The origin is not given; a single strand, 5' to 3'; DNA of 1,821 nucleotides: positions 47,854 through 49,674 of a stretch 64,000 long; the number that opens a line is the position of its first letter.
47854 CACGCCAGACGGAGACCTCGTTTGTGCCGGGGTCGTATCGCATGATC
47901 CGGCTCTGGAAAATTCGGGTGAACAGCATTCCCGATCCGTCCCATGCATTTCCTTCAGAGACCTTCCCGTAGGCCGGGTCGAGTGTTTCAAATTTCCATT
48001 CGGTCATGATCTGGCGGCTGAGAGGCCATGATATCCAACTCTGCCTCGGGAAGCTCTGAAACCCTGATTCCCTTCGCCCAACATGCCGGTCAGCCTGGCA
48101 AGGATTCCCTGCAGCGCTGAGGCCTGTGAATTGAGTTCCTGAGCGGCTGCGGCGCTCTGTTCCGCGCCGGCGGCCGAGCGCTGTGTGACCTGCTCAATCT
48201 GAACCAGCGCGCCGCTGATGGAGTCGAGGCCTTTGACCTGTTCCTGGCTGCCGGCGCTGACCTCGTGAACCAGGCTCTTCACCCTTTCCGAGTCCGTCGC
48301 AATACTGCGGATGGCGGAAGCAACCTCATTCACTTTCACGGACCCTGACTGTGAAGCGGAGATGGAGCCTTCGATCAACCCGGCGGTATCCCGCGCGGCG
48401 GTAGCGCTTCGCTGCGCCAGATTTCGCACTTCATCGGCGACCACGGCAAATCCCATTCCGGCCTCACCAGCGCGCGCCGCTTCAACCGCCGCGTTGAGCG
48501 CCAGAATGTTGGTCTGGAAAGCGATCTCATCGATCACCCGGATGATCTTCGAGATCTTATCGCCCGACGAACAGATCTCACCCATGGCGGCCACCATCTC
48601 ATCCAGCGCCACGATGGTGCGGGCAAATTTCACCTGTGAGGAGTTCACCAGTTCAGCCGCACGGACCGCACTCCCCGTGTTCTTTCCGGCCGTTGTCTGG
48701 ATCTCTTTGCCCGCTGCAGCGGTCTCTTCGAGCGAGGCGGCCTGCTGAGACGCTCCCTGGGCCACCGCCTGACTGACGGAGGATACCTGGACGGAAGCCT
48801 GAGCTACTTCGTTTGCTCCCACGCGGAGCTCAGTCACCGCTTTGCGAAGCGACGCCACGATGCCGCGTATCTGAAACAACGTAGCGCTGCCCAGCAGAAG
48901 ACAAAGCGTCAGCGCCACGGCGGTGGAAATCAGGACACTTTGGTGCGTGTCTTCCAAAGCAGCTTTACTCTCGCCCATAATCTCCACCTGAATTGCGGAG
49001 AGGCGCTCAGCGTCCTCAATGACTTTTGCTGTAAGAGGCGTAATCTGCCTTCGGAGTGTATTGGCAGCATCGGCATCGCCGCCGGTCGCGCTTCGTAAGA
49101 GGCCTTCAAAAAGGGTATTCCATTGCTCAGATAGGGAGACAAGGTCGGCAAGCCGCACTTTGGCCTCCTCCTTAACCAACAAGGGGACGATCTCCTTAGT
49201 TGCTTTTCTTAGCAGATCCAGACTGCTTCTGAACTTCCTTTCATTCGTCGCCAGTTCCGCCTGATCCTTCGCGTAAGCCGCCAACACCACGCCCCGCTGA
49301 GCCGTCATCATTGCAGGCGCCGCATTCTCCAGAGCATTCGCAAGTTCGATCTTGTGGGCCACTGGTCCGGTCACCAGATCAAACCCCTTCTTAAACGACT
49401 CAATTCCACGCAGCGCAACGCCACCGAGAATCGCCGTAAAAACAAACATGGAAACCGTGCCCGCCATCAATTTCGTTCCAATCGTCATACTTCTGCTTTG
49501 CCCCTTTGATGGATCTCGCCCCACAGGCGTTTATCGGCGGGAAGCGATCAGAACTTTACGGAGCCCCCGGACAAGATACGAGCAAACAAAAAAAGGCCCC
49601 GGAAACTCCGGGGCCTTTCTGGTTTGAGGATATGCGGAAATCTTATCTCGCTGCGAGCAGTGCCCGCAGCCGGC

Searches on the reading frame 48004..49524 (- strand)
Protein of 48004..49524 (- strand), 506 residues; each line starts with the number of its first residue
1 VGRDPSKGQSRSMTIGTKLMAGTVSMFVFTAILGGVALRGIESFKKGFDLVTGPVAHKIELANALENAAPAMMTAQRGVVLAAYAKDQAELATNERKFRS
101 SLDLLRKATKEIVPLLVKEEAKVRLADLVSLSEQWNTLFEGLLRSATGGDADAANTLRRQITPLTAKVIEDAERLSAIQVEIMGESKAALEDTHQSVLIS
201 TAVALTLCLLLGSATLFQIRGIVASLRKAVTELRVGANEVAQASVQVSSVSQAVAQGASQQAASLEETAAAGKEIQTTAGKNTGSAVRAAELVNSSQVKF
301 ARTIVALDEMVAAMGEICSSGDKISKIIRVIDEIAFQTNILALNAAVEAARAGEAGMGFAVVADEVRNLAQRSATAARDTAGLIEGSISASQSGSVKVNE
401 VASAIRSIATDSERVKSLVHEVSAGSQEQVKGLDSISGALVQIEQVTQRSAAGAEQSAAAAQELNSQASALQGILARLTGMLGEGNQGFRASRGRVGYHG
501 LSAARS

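Call 63: search_protein_families(library=pfam, proteins=[window:48004-49524:-], max_evalue=0.00001)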
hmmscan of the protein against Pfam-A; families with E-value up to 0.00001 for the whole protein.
window:48004-49524:- (506 aa): 2 families
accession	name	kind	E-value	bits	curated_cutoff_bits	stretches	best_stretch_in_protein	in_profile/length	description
PF00015.26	MCPsignal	-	8.3e-42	143.4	34.6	1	302-447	13-172/172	Methyl-accepting chemotaxis protein (MCP) signalling domain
PF12729.13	4HB_MCP_1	-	6.8e-09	36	27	1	13-187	2-174/181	Four helix bundle sensory module for signal transduction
